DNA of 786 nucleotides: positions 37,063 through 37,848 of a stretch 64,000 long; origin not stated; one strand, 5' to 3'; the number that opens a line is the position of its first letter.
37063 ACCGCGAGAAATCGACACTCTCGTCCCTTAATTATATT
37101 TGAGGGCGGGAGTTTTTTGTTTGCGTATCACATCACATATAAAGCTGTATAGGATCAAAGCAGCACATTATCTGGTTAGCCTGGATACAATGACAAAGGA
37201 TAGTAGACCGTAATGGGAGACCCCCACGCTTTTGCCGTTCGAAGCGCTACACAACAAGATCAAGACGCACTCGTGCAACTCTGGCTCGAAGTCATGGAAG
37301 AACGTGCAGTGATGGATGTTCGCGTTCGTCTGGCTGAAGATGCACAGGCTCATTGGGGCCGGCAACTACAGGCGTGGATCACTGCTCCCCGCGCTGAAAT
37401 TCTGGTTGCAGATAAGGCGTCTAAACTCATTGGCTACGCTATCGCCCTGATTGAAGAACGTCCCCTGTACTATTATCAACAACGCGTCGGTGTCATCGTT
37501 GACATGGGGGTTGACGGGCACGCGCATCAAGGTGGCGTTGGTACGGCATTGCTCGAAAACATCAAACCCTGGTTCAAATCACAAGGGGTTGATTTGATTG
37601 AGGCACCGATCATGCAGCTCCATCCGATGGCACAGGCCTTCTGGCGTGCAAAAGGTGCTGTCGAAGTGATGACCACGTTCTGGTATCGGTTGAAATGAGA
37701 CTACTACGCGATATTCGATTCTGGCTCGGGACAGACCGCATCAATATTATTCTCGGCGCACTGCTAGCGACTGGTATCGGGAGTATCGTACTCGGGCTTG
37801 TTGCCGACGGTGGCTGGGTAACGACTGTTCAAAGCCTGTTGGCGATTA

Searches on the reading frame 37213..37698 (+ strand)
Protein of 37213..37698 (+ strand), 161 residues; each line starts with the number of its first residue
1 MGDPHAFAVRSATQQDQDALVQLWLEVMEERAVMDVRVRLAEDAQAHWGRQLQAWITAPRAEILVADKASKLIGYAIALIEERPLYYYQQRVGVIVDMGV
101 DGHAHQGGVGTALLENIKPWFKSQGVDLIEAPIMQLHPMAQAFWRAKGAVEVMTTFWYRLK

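Call 7: search_protein_families(library=pfam, proteins=[window:37213-37698:+])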
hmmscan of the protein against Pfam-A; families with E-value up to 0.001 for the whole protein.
window:37213-37698:+ (161 aa): 2 families
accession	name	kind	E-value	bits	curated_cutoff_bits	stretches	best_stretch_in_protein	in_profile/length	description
PF00583.31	Acetyltransf_1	-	9.2e-09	36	20.7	1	43-145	15-113/116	Acetyltransferase (GNAT) family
PF13508.13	Acetyltransf_7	-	4.5e-05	24.2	27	1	60-147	2-80/84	Acetyltransferase (GNAT) domain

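Call 8: search_protein_families(library=ncbifam, proteins=[window:37213-37698:+])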
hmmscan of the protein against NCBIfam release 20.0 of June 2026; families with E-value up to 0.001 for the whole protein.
window:37213-37698:+ (161 aa): 4 families
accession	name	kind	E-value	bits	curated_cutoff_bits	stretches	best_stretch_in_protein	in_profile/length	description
NF002959.0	PRK03624.1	equivalog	9.7e-06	25.3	124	1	6-146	6-126/147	GNAT family acetyltransferase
NF040503.1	resist_ArsN1a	equivalog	5.9e-05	22.9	170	1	9-152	1-136/159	arsinothricin resistance N-acetyltransferase ArsN1 family A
TIGR01575.1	rimI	equivalog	0.00045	20.4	86.4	1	52-148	23-111/132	ribosomal protein S18-alanine N-acetyltransferase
NF040504.1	resist_ArsN1b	equivalog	0.00072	19.4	210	1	9-134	1-118/159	arsinothricin resistance N-acetyltransferase ArsN1 family B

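Call 12: find_homologous_proteins(query=window:37213-37698:+)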
Query window:37213-37698:+ (161 aa): 15 proteins with E <= 0.001 among 77 candidates.
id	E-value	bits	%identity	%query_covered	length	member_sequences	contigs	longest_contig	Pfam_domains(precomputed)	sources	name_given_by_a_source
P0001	8.1e-102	356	100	100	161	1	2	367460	PF00583.32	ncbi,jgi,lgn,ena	jgi:GNAT superfamily N-acetyltransferase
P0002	3.3e-70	253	69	100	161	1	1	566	PF13508.14,PF00583.32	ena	-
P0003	1.6e-67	244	65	100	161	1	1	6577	PF13508.14,PF00583.32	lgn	-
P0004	1.2e-65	238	65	100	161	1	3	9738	PF13673.14,PF13508.14,PF00583.32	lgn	-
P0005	1.5e-61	225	60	100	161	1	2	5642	PF13508.14,PF00583.32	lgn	-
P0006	5.8e-57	210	60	97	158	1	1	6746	PF13508.14,PF00583.32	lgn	-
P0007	3.5e-53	198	56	97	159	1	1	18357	PF00583.32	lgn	-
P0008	2.0e-47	179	51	100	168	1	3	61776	PF00583.32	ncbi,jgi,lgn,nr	ncbi:MAG: hypothetical protein CUN55_04060 [Phototrophicales bacterium]|nr:MAG: hypothetical protein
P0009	1.6e-44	170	50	96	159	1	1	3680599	PF13508.14,PF00583.32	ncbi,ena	-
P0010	3.5e-44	168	51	96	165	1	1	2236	PF00583.32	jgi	jgi:GNAT superfamily N-acetyltransferase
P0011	6.3e-44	168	52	96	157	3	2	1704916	PF13673.14,PF13508.14,PF00583.32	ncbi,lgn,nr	ncbi:MAG: GNAT family N-acetyltransferase [Anaerolineales bacterium]|nr:GNAT family N-acetyltransfer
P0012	1.0e-42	164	51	96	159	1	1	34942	PF00583.32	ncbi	-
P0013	3.6e-42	162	50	97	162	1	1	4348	PF13508.14,PF00583.32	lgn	-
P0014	5.4e-25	106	37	95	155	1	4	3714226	PF13420.14,PF13508.14,PF00583.32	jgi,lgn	-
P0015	1.4e-15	76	35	96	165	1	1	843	PF13508.14,PF00583.32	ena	-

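Call 13: find_encoding_contigs(protein=P0008, flank=8000, max_places=1)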
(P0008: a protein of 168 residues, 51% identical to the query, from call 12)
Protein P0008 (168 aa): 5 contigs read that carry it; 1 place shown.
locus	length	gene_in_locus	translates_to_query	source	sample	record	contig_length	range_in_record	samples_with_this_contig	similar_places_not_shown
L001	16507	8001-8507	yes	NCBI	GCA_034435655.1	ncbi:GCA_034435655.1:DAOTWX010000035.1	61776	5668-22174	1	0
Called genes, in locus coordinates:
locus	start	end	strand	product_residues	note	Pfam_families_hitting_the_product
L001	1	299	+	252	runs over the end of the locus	PF07161:LppX_LprAFG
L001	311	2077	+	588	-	PF00083:Sugar_tr, PF07690:MFS_1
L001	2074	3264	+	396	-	PF00501:AMP-binding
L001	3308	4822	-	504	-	PF07691:PA14, PF08239:SH3_3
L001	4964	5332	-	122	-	PF00072:Response_reg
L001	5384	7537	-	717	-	PF00291:PALP, PF00072:Response_reg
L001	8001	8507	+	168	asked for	PF00583:Acetyltransf_1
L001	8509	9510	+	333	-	PF12569:NatA_aux_su (faint), PF00515:TPR_1 (faint), PF07719:TPR_2 (faint), PF13176:TPR_7 (faint), PF13181:TPR_8 (faint), PF13371:TPR_9 (weak), PF13414:TPR_11 (weak), PF14559:TPR_19 (weak), +4 more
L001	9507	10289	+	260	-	PF25062:ARM_TT21_N (weak), PF16918:PknG_TPR (weak), PF12895:ANAPC3 (weak), PF13424:TPR_12, PF00515:TPR_1 (weak), PF13181:TPR_8, PF13432:TPR_16, PF14559:TPR_19, +9 more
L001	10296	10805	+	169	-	-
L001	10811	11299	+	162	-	-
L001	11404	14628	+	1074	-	PF00133:tRNA-synt_1, PF09334:tRNA-synt_1g (weak), PF08264:Anticodon_1, PF19302:DUF5915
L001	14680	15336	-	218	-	PF00834:Ribul_P_3_epim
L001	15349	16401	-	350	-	PF00704:Glyco_hydro_18 (weak)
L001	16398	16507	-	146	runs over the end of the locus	PF01219:DAGK_prokar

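Call 14: find_encoding_contigs(protein=P0009, flank=8000, max_places=1)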
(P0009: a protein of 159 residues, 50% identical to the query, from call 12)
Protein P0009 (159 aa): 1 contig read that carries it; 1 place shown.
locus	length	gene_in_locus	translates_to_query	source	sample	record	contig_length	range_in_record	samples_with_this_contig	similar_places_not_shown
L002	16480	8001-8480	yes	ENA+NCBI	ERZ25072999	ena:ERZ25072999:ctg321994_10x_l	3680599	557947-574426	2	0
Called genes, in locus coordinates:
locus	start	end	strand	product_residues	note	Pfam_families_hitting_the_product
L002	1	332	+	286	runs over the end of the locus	PF00296:Bac_luciferase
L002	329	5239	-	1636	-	PF14559:TPR_19 (faint), PF00515:TPR_1 (faint), PF07719:TPR_2 (faint), PF13181:TPR_8 (faint), PF13414:TPR_11 (faint), PF13428:TPR_14 (faint), PF13424:TPR_12, PF13432:TPR_16 (weak), +5 more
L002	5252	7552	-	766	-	PF13424:TPR_12 (faint), PF23914:TPR_CcmH_CycH (faint), PF00515:TPR_1 (faint), PF07719:TPR_2 (faint), PF13174:TPR_6 (faint), PF13176:TPR_7 (faint), PF13432:TPR_16 (weak), PF13414:TPR_11 (weak), +9 more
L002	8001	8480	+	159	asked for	PF00583:Acetyltransf_1, PF13508:Acetyltransf_7 (weak)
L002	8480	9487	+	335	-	PF13424:TPR_12 (faint), PF13428:TPR_14 (faint), PF13181:TPR_8 (faint), PF13371:TPR_9 (faint), PF13414:TPR_11 (faint), PF13432:TPR_16 (weak), PF00515:TPR_1 (weak), PF07719:TPR_2 (weak), +4 more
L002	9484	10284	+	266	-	PF12895:ANAPC3 (faint), PF00515:TPR_1 (faint), PF07719:TPR_2 (faint), PF13176:TPR_7 (faint), PF13181:TPR_8 (faint), PF13414:TPR_11 (faint), PF13424:TPR_12 (weak), PF13432:TPR_16, +2 more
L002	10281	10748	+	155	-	-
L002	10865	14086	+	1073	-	PF00133:tRNA-synt_1, PF09334:tRNA-synt_1g (weak), PF08264:Anticodon_1, PF19302:DUF5915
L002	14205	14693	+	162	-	PF01252:Peptidase_A8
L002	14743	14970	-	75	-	PF11127:YgaP-like_TM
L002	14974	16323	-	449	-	PF00072:Response_reg, PF00512:HisKA, PF02518:HATPase_c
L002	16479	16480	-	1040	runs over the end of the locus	-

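Call 15: find_encoding_contigs(protein=P0011, flank=8000, max_places=1)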
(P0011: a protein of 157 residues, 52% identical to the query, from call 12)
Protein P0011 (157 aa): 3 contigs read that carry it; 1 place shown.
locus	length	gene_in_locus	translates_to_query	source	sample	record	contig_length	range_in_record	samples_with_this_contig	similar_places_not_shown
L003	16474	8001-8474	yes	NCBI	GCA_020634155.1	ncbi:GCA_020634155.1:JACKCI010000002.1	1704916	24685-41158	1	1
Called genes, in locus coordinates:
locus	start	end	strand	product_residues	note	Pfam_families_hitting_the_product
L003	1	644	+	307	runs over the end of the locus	PF03773:ArsP_1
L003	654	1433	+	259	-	PF09323:DUF1980, PF21537:DUF1980_C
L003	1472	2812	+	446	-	PF13205:Big_5, PF26550:Tricorn_2nd (weak), PF14583:Pectate_lyase22 (faint), PF07676:PD40 (faint), PF26549:Tricorn_N (weak)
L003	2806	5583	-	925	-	PF12704:MacB_PCD, PF02687:FtsX, PF12704:MacB_PCD, PF02687:FtsX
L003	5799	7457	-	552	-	PF13555:AAA_29 (faint), PF00004:AAA (faint), PF00005:ABC_tran, PF02463:SMC_N (weak), PF13304:AAA_21, PF16326:ABC_tran_CTD (weak), PF12848:ABC_tran_Xtn, PF00005:ABC_tran, +4 more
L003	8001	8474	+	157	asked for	PF00583:Acetyltransf_1, PF13673:Acetyltransf_10 (weak), PF13508:Acetyltransf_7 (faint)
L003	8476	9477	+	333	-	PF13428:TPR_14 (faint), PF00515:TPR_1 (faint), PF12895:ANAPC3 (faint), PF13174:TPR_6 (faint), PF13424:TPR_12 (faint), PF13432:TPR_16 (weak), PF13414:TPR_11, PF14559:TPR_19 (weak), +7 more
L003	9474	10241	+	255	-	PF07719:TPR_2 (faint), PF12895:ANAPC3 (faint), PF13176:TPR_7 (faint), PF13428:TPR_14 (faint), PF13431:TPR_17 (faint), PF00515:TPR_1 (faint), PF14559:TPR_19, PF13432:TPR_16, +3 more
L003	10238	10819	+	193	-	-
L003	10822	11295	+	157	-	-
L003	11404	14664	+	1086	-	PF00133:tRNA-synt_1, PF09334:tRNA-synt_1g (weak), PF08264:Anticodon_1, PF19302:DUF5915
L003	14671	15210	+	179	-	PF01252:Peptidase_A8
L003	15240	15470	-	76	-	PF11127:YgaP-like_TM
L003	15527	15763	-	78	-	PF13490:zf-HC2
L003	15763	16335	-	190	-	PF04542:Sigma70_r2, PF08281:Sigma70_r4_2, PF04545:Sigma70_r4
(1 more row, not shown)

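Call 16: find_encoding_contigs(protein=P0012, flank=8000, max_places=1)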
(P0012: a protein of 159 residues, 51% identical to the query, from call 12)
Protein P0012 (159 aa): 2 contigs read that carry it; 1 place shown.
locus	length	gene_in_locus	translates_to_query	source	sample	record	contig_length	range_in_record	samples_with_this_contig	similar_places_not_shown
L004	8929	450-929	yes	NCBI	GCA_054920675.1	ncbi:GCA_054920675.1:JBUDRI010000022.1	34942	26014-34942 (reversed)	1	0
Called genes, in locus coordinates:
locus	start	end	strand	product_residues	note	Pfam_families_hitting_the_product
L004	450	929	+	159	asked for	PF00583:Acetyltransf_1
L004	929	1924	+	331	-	PF13428:TPR_14 (faint), PF14559:TPR_19 (faint), PF00515:TPR_1 (faint), PF07719:TPR_2 (faint), PF13181:TPR_8 (faint), PF13371:TPR_9 (faint), PF13432:TPR_16 (faint), PF13431:TPR_17 (faint)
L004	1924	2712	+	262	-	PF12895:ANAPC3 (faint), PF00515:TPR_1 (faint), PF07719:TPR_2 (faint), PF14559:TPR_19 (faint), PF13181:TPR_8 (faint), PF13431:TPR_17 (faint), PF13432:TPR_16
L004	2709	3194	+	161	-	-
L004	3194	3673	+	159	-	-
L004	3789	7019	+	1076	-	PF00133:tRNA-synt_1, PF09334:tRNA-synt_1g (faint), PF08264:Anticodon_1, PF19302:DUF5915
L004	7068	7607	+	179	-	PF01252:Peptidase_A8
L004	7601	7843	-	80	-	PF11127:YgaP-like_TM (weak)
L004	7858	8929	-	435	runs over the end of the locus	PF00072:Response_reg, PF00512:HisKA, PF02518:HATPase_c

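Call 17: find_encoding_contigs(protein=P0014, flank=8000, max_places=1)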
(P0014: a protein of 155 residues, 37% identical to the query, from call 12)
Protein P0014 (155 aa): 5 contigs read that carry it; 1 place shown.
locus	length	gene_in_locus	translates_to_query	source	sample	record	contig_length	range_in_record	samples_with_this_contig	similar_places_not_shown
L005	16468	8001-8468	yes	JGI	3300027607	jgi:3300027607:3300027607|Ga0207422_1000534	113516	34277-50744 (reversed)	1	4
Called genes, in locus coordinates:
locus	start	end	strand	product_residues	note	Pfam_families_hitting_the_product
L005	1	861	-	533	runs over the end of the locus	PF00496:SBP_bac_5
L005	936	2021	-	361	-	-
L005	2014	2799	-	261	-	PF00205:TPP_enzyme_M (faint), PF02146:SIR2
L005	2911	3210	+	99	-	PF02686:GatC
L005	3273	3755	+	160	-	-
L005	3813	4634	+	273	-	PF00072:Response_reg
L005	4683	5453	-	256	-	PF16697:Yop-YscD_cpl, PF00498:FHA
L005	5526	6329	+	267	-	PF08543:Phos_pyr_kin, PF00294:PfkB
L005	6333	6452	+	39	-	-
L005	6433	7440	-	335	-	PF01073:3Beta_HSD, PF01370:Epimerase, PF02719:Polysacc_synt_2, PF04321:RmlD_sub_bind, PF05368:NmrA, PF13460:NAD_binding_10 (weak), PF16363:GDP_Man_Dehyd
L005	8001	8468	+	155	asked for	PF13420:Acetyltransf_4, PF00583:Acetyltransf_1, PF13508:Acetyltransf_7 (weak)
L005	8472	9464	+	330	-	PF13181:TPR_8 (faint), PF13428:TPR_14 (faint), PF00515:TPR_1 (faint), PF07719:TPR_2 (faint), PF13371:TPR_9 (faint), PF13431:TPR_17 (faint), PF14559:TPR_19 (weak), PF13424:TPR_12 (weak), +1 more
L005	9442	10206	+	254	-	PF07721:TPR_4 (faint), PF13176:TPR_7 (faint), PF13428:TPR_14 (faint), PF13432:TPR_16 (faint), PF00515:TPR_1 (faint), PF07719:TPR_2 (faint), PF12895:ANAPC3 (weak), PF14559:TPR_19 (weak), +6 more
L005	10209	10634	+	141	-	-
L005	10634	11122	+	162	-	-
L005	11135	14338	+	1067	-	PF00133:tRNA-synt_1, PF09334:tRNA-synt_1g (weak), PF08264:Anticodon_1, PF19302:DUF5915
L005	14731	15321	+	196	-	PF01252:Peptidase_A8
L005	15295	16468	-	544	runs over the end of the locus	PF09992:NAGPA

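Call 18: find_encoding_contigs(protein=P0007, flank=8000, max_places=1)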
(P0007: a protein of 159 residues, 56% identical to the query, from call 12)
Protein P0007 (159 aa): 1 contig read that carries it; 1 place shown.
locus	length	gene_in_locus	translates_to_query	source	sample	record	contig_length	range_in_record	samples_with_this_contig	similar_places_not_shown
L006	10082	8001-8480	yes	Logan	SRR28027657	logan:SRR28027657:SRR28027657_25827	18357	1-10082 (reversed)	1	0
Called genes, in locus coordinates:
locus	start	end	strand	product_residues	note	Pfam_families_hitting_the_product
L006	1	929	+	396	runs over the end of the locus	PF00501:AMP-binding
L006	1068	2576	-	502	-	PF07691:PA14, PF08239:SH3_3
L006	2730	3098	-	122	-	PF00072:Response_reg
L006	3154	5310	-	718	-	PF00291:PALP, PF00072:Response_reg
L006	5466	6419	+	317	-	PF08281:Sigma70_r4_2 (weak), PF00196:GerE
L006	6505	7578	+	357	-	PF00437:T2SSE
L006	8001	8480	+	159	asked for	PF00583:Acetyltransf_1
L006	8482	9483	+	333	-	PF13428:TPR_14 (faint), PF00515:TPR_1 (faint), PF07719:TPR_2 (faint), PF13181:TPR_8 (faint), PF13371:TPR_9 (faint), PF14559:TPR_19 (faint), PF07721:TPR_4 (faint)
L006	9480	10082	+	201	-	?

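Call 19: find_encoding_contigs(protein=P0004, flank=8000, max_places=1)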
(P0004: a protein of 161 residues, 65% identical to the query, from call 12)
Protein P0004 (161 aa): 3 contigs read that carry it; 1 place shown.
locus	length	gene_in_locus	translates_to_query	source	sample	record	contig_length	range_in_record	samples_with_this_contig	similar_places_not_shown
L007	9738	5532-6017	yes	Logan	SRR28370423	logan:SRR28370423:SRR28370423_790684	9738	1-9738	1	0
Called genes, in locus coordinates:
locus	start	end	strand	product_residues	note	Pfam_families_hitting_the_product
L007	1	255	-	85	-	?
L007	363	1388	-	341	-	PF03446:NAD_binding_2, PF03807:F420_oxidored (weak), PF07991:KARI_N, PF01450:KARI_C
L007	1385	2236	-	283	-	PF00583:Acetyltransf_1, PF13673:Acetyltransf_10, PF13508:Acetyltransf_7, PF08445:FR47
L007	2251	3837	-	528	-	PF00069:Pkinase, PF07714:PK_Tyr_Ser-Thr, PF03109:ABC1 (weak)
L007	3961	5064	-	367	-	PF00072:Response_reg (weak)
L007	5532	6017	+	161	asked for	PF00583:Acetyltransf_1, PF13673:Acetyltransf_10 (weak), PF13508:Acetyltransf_7 (weak)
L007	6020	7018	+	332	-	PF23914:TPR_CcmH_CycH (faint), PF07719:TPR_2 (faint), PF13181:TPR_8 (faint), PF13371:TPR_9 (weak), PF13428:TPR_14 (faint), PF13432:TPR_16 (faint), PF14559:TPR_19 (faint), PF25064:ARM_TT21_5th (faint)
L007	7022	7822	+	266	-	PF00515:TPR_1 (faint), PF07719:TPR_2 (faint), PF13374:TPR_10 (faint), PF13428:TPR_14 (faint), PF13432:TPR_16 (faint), PF13181:TPR_8 (faint), PF14559:TPR_19 (faint), PF13424:TPR_12 (weak)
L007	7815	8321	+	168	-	-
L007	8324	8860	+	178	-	-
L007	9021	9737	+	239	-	?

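Call 20: find_encoding_contigs(protein=P0003, flank=8000, max_places=1)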
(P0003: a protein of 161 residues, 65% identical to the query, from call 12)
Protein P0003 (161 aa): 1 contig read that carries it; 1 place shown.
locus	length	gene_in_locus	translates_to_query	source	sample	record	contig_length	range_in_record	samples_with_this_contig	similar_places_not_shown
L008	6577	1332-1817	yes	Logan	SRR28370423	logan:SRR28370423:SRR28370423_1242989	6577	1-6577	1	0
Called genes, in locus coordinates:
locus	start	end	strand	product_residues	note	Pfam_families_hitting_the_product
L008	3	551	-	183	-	?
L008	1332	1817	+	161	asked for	PF00583:Acetyltransf_1, PF13508:Acetyltransf_7 (weak)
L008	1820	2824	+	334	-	PF23914:TPR_CcmH_CycH (faint), PF00515:TPR_1 (faint), PF07719:TPR_2 (faint), PF07721:TPR_4 (faint), PF13174:TPR_6 (faint), PF13176:TPR_7 (faint), PF13371:TPR_9, PF14559:TPR_19 (weak), +7 more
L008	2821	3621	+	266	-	PF00515:TPR_1 (faint), PF13174:TPR_6 (faint), PF07719:TPR_2 (faint), PF13176:TPR_7 (faint), PF13374:TPR_10 (faint), PF14559:TPR_19 (weak), PF13424:TPR_12 (weak), PF13432:TPR_16 (weak), +2 more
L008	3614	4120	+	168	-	-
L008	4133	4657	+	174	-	-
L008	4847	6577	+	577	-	?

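Call 50: search_solved_structures(query=window:37213-37695:+, max_evalue=0.01)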
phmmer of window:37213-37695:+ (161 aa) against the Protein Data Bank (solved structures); distinct sequences matched with E-value up to 0.01: 2.
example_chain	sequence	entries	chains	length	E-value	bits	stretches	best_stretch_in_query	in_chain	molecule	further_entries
4e0a_A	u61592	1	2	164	8.9e-08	35.5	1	9-148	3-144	BH1408 protein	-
4f6a_A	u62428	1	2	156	1.7e-06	31.3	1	9-148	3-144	BH1408 protein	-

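Call 55: list_cluster_members(proteins=[P0001])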
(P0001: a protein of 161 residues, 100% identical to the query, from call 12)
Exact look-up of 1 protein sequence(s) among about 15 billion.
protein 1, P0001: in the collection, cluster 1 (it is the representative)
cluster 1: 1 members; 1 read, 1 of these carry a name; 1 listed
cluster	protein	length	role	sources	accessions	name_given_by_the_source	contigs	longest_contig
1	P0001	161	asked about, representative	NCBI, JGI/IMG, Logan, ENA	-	GNAT superfamily N-acetyltransferase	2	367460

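Call 57: find_encoding_contigs(protein=P0001, flank=300, max_places=2)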
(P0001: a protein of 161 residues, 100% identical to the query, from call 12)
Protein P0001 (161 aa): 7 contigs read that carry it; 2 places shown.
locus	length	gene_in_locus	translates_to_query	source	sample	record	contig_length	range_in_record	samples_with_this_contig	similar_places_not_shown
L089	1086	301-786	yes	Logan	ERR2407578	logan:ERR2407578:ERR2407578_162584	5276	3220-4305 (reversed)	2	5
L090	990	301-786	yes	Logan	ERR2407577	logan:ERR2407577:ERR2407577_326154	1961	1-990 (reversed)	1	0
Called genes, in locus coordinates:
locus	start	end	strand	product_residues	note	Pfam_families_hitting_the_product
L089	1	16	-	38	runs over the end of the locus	-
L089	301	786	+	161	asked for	PF00583:Acetyltransf_1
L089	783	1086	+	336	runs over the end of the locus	PF07719:TPR_2 (faint), PF13174:TPR_6 (faint), PF13181:TPR_8 (faint), PF13371:TPR_9 (weak), PF13428:TPR_14 (faint), PF13432:TPR_16 (faint), PF25064:ARM_TT21_5th (faint), PF14559:TPR_19 (weak), +1 more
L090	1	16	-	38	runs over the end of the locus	-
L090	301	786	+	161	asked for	PF00583:Acetyltransf_1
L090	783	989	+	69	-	?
